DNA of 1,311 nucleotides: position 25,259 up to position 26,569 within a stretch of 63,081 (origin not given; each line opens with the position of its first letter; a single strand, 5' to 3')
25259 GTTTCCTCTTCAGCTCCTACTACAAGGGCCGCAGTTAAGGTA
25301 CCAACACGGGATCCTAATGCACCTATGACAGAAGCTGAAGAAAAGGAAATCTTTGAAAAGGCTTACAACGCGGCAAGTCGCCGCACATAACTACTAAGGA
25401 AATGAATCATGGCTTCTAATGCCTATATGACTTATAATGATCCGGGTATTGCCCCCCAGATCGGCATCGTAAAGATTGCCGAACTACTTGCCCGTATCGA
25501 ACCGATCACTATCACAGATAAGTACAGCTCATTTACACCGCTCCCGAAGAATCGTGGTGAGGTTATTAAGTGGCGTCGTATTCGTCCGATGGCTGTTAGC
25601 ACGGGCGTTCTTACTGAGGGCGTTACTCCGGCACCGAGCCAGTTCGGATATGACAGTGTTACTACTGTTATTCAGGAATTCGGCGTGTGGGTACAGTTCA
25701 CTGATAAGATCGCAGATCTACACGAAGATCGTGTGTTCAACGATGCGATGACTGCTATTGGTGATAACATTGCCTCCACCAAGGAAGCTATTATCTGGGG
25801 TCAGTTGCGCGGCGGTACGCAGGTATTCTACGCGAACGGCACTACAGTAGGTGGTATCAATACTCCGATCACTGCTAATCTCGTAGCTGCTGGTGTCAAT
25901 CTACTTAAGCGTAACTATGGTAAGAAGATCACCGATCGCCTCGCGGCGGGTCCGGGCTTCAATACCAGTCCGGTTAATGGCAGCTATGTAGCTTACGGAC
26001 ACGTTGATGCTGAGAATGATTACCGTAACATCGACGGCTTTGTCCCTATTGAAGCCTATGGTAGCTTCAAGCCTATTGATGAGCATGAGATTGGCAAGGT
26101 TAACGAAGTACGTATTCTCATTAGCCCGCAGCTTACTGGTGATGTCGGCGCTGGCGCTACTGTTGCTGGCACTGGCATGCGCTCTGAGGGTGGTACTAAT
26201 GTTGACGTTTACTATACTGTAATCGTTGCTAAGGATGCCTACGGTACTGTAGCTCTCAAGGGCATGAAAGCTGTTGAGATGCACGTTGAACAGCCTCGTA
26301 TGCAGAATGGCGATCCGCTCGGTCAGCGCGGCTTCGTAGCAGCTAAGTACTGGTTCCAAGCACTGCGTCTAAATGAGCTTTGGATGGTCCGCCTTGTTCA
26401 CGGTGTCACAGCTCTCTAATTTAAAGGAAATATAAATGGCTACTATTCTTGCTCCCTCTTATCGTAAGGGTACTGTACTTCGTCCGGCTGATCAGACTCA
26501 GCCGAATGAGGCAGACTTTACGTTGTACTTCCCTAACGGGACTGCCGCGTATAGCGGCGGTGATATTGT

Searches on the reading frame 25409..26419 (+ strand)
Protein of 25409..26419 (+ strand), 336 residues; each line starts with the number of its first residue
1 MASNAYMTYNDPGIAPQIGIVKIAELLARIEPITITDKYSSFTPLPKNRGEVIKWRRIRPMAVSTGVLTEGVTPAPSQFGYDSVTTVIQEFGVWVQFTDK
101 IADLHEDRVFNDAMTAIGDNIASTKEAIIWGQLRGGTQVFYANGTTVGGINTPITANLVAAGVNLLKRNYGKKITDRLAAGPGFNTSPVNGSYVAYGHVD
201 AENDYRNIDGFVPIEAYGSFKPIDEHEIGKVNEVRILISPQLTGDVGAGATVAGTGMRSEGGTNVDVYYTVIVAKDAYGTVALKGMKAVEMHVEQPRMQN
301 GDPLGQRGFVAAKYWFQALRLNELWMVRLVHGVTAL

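Call 10: search_protein_families(library=phrogs, proteins=[window:25409-26419:+], max_evalue=0.00001)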
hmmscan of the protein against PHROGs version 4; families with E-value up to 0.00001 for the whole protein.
window:25409-26419:+ (336 aa): 1 family
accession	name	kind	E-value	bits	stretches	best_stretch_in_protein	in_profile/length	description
phrog_1357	-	head and packaging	4e-51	175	1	27-330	42-343/356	major head protein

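Call 11: search_dna_similar(query=window:25409-26419:+, collection=phages, mode=protein, max_rows=25)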
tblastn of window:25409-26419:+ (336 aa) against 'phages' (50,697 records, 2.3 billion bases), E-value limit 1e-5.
Records with a match: 36; places in all: 36; records where one place covers at least 80% of the query: 27.
Best place of each record, by identity: <60% 36.
By first word of the organism name: Bacillus 13; Bacteriophage 10; Alteromonas 3; Caudoviricetes 2; Enterobacter 2; Roseobacter 2; Xanthomonas 1; Stenotrophomonas 1; Pseudoalteromonas 1; Pseudomonas 1.
By host as written in the record: - 12; Bacillus megaterium 6; Bacillus megaterium Km 5; Alteromonas macleodii str. 'Balearic Sea AD45' 3; Bacillus megaterium strain Km Sp- 2; Enterobacter cloacae 2; Roseobacter denitrificans OCh114 2; Xanthomonas sp. 1; and 3 more.
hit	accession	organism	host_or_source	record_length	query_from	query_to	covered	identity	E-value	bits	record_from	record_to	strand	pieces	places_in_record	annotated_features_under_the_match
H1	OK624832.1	Xanthomonas phage DES1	Xanthomonas sp.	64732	1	335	100%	42.0%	3e-80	271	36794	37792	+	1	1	major capsid protein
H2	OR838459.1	Stenotrophomonas phage StenR_269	Stenotrophomonas rhizophila CEMTC 4565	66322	7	336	98%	40.2%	8e-66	230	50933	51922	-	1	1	major capsid protein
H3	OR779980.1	Pseudoalteromonas phage vB_Pun_Y3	Pseudoalteromonas nigrifaciens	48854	9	329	96%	38.1%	8e-62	218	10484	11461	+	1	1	major capsid protein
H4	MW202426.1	Caudoviricetes sp.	Manatee Spring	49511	7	325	95%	32.3%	1e-45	171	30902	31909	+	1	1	major capsid protein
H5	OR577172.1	Pseudomonas phage Rollin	Pseudomonas aeruginosa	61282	8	331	96%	31.6%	9e-43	163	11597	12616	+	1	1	hypothetical protein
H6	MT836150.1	Bacteriophage sp.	human fecal samples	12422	26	334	92%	28.4%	2e-21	101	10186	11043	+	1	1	record has no annotation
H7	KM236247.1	Bacillus phage Pascal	Bacillus megaterium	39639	26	334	92%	28.0%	3e-21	100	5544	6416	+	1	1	capsid protein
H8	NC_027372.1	Bacillus phage Pascal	Bacillus megaterium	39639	26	334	92%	28.0%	3e-21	100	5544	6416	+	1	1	major head protein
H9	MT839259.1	Bacteriophage sp.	human fecal samples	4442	25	330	91%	28.2%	3e-15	82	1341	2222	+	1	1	record has no annotation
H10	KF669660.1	Bacillus phage Pony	Bacillus megaterium Km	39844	26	334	92%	27.7%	4e-20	97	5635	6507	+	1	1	hypothetical protein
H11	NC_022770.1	Bacillus phage Pony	Bacillus megaterium Km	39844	26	334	92%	27.7%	4e-20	97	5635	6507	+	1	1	major head protein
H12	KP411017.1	Bacillus phage Palmer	Bacillus megaterium strain Km Sp-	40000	26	334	92%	27.7%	4e-20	97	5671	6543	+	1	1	capsid protein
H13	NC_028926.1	Bacillus phage Palmer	Bacillus megaterium strain Km Sp-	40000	26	334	92%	27.7%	4e-20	97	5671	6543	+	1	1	major head protein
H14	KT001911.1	Bacillus phage Pavlov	Bacillus megaterium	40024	26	334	92%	27.7%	4e-20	97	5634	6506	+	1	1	hypothetical protein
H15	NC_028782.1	Bacillus phage Pavlov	Bacillus megaterium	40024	26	334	92%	27.7%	4e-20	97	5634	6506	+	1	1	major head protein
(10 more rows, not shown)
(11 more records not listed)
